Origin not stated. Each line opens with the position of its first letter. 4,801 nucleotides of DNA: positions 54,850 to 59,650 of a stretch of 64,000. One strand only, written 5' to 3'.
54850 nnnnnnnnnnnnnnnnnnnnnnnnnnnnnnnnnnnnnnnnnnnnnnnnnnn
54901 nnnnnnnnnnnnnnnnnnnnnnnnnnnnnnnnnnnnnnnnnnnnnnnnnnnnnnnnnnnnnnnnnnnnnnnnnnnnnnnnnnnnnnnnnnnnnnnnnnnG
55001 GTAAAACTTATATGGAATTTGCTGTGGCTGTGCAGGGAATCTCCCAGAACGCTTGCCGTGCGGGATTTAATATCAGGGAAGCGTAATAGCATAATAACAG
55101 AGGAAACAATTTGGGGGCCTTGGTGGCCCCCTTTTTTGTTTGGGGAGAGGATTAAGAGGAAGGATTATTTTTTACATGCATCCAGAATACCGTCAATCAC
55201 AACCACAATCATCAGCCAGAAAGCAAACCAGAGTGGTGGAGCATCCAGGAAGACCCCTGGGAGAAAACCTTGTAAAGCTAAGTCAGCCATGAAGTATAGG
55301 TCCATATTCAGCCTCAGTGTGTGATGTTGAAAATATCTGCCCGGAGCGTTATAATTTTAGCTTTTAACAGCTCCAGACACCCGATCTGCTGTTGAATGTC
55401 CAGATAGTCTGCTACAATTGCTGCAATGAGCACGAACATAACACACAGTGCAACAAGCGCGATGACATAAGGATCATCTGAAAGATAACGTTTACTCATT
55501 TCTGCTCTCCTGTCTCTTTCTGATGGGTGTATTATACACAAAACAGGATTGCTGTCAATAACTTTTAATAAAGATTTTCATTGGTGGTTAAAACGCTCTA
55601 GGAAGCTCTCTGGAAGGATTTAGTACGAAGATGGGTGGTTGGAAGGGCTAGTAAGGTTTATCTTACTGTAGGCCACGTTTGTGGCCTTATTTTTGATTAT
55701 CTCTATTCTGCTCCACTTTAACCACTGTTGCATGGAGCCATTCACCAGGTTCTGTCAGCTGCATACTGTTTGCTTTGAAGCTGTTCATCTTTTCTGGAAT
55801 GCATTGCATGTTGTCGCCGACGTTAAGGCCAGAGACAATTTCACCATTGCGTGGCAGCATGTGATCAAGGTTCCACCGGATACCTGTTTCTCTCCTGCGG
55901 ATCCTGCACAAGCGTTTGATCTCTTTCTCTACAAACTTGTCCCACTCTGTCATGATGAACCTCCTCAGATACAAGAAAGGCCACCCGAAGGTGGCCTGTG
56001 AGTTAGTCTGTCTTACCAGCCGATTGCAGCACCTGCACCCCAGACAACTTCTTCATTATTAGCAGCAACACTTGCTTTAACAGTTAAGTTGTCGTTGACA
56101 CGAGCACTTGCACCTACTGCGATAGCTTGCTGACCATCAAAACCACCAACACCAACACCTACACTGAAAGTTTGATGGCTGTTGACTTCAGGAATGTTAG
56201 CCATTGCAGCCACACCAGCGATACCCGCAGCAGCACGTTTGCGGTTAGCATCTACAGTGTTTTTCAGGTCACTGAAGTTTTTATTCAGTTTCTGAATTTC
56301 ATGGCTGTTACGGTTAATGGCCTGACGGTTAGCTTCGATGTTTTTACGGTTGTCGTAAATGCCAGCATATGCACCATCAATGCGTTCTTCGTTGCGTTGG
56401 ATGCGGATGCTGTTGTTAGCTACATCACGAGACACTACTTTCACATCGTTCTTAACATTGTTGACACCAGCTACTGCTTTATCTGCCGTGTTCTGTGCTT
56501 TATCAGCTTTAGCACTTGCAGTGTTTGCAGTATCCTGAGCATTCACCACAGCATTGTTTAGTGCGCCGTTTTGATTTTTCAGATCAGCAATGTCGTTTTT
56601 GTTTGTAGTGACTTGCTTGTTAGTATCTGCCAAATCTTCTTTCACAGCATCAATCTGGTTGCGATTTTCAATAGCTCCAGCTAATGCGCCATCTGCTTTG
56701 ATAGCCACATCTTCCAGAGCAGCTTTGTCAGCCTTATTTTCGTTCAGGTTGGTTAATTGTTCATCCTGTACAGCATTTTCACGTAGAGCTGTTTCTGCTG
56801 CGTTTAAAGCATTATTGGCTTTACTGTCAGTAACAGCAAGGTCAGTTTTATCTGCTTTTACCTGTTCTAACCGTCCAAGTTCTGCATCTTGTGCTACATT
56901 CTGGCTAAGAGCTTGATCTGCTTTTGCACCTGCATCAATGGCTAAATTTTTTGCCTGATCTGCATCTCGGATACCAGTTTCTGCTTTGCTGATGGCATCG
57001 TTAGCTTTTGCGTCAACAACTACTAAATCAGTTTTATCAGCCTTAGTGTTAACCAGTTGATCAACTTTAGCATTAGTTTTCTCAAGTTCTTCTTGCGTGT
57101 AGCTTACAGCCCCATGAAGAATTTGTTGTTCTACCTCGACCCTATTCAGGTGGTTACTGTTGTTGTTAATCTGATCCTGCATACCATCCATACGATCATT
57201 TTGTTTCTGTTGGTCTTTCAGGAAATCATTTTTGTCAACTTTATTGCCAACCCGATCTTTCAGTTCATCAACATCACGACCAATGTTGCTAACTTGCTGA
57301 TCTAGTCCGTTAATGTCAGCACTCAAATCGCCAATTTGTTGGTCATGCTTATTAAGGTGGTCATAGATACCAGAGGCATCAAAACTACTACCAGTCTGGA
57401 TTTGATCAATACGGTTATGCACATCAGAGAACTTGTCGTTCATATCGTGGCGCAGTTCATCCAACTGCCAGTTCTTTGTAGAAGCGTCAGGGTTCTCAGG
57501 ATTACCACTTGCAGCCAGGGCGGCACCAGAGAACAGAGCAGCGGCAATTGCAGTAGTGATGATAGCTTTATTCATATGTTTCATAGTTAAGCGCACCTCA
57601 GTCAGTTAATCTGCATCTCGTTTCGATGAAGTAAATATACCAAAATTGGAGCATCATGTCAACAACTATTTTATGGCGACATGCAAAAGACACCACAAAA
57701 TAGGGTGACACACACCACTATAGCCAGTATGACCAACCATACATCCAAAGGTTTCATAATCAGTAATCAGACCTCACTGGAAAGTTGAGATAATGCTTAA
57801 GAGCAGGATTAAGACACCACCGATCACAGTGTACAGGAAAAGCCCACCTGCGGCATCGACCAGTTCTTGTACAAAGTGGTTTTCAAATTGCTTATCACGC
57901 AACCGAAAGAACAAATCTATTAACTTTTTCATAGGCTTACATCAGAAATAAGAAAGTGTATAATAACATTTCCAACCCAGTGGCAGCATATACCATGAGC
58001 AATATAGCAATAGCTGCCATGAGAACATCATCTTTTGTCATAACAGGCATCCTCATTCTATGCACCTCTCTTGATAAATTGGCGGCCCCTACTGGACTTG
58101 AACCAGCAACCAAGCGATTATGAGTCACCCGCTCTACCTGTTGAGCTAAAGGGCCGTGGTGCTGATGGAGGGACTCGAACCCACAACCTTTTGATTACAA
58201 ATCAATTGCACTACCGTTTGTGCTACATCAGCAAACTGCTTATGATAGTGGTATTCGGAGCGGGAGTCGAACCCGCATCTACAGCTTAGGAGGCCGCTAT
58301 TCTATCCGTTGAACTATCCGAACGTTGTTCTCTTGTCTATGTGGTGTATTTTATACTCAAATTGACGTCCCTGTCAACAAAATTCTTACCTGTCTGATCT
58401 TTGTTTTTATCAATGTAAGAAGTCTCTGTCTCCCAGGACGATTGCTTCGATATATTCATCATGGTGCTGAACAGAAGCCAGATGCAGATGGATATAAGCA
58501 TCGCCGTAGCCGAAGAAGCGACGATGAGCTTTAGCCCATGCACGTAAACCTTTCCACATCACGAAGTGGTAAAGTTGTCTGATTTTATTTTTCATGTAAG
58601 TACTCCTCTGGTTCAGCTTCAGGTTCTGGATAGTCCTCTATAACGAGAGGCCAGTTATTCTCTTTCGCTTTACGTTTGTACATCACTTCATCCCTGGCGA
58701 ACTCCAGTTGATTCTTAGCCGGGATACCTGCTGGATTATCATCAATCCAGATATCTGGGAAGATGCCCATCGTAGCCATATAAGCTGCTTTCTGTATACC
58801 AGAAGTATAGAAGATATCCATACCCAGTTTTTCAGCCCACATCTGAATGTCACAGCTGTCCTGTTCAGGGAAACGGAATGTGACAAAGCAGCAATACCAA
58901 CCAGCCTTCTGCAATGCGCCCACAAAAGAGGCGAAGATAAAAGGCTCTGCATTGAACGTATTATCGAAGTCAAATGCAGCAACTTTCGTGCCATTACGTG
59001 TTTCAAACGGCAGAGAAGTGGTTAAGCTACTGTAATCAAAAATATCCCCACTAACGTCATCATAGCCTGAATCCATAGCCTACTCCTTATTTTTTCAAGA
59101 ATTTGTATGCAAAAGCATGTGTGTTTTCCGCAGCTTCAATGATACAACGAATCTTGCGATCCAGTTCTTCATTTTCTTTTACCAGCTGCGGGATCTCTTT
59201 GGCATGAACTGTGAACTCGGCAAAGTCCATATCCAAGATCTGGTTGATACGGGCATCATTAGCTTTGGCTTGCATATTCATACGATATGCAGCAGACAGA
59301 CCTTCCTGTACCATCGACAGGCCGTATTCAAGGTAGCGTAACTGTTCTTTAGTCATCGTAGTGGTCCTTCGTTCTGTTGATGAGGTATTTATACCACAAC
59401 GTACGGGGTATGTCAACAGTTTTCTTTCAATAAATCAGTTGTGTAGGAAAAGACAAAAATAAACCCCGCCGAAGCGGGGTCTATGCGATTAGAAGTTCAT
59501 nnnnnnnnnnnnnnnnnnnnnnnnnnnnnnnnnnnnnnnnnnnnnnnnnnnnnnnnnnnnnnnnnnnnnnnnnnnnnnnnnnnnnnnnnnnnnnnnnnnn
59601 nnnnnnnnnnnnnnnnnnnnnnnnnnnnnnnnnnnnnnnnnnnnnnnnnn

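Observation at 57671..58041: Three tightly packed tiny hydrophobic ORFs between the tRNA cluster and the autotransporter-like gene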

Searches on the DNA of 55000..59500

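Call 71: search_rna_families(source=window, start=55000, end=59500, threshold=evalue, max_evalue=1)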
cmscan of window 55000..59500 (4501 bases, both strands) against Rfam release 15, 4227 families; matches with E-value up to 1: 10.
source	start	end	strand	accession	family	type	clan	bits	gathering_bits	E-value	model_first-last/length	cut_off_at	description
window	58160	58232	-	RF00005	tRNA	Gene; tRNA;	CL00001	70.5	29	1.6e-14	1-71/71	no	tRNA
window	58252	58323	-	RF00005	tRNA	Gene; tRNA;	CL00001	62.2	29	3.1e-12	1-71/71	no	tRNA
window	58083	58155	-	RF00005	tRNA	Gene; tRNA;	CL00001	62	29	3.5e-12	1-71/71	no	tRNA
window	57940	58038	-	RF01513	Afu_335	Gene; snRNA; snoRNA; CD-box;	-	26.4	50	0.15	1-96/96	no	A. fumigatus snoRNA Afu_335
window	57946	58075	-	RF01673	PhrS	Gene; sRNA;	-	23.6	37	0.0066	1-212/212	no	PhrS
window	59460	59483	-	RF00195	RsmY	Gene; sRNA;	CL00106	22.5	57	0.018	98-121/121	no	RsmY RNA family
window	58100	58212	-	RF02553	YrlA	Gene; sRNA;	-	22.4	69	0.21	1-114/114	no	Y RNA-like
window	58237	58317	-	RF00233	Tymo_tRNA-like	Cis-reg;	-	22.3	40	0.17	1-84/84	no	Tymovirus/Pomovirus/Furovirus tRNA-like 3' UTR element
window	59452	59500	-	RF02079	STnc180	Gene; sRNA;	-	22.1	50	0.34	158-208/208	5'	Enterobacterial sRNA STnc180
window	59458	59500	-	RF01400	istR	Gene; antitoxin;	-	21.9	45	0.3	88-130/130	5'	istR Hfq binding RNA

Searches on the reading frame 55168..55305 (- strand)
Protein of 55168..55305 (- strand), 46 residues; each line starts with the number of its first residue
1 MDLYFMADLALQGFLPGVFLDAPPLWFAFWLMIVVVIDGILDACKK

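Call 21: search_protein_families(library=phrogs, max_evalue=1, proteins=[window:55168-55305:-])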
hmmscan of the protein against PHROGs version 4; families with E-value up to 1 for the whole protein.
seq(46 aa): 1 family
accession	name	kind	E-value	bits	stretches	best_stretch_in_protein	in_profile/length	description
phrog_20930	-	unknown function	0.0035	18.3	1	18-37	28-47/65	-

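Call 22: search_protein_families(library=pfam, max_evalue=1, proteins=[window:55168-55305:-])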
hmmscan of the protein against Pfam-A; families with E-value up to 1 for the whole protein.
seq(46 aa): 0 families

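Call 42: search_protein_families(library=ncbifam, max_evalue=1, proteins=[window:55168-55305:-])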
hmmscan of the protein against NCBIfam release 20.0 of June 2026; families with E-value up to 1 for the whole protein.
seq(46 aa): 0 families

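Call 43: search_protein_families(library=padloc, max_evalue=1, proteins=[window:55168-55305:-])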
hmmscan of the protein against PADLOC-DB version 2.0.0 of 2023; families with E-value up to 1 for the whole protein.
seq(46 aa): 0 families

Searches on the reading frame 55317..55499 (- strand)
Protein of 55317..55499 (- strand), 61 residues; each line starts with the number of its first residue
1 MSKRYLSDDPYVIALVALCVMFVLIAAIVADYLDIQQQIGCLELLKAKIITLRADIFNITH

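Call 21: search_protein_families(library=phrogs, max_evalue=1, proteins=[window:55317-55499:-])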
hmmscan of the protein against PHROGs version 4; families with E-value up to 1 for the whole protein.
seq(61 aa): 2 families
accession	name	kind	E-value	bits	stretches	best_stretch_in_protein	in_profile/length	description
phrog_36839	-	unknown function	0.17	12.8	1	18-38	5-25/59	-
phrog_14184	-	unknown function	0.31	12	1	2-40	22-60/70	-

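Call 22: search_protein_families(library=pfam, max_evalue=1, proteins=[window:55317-55499:-])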
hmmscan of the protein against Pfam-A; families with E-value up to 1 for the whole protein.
seq(61 aa): 0 families

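Call 42: search_protein_families(library=ncbifam, max_evalue=1, proteins=[window:55317-55499:-])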
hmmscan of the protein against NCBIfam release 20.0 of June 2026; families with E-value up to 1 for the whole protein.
seq(61 aa): 0 families

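Call 43: search_protein_families(library=padloc, max_evalue=1, proteins=[window:55317-55499:-])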
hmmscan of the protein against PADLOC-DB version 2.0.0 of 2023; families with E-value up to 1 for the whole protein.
seq(61 aa): 0 families

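Call 57: search_dna_similar(query=window:55317-55499:-, collection=phages, mode=protein, max_evalue=1, max_rows=10)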
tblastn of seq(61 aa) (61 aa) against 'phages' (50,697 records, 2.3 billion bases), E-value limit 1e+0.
No match.
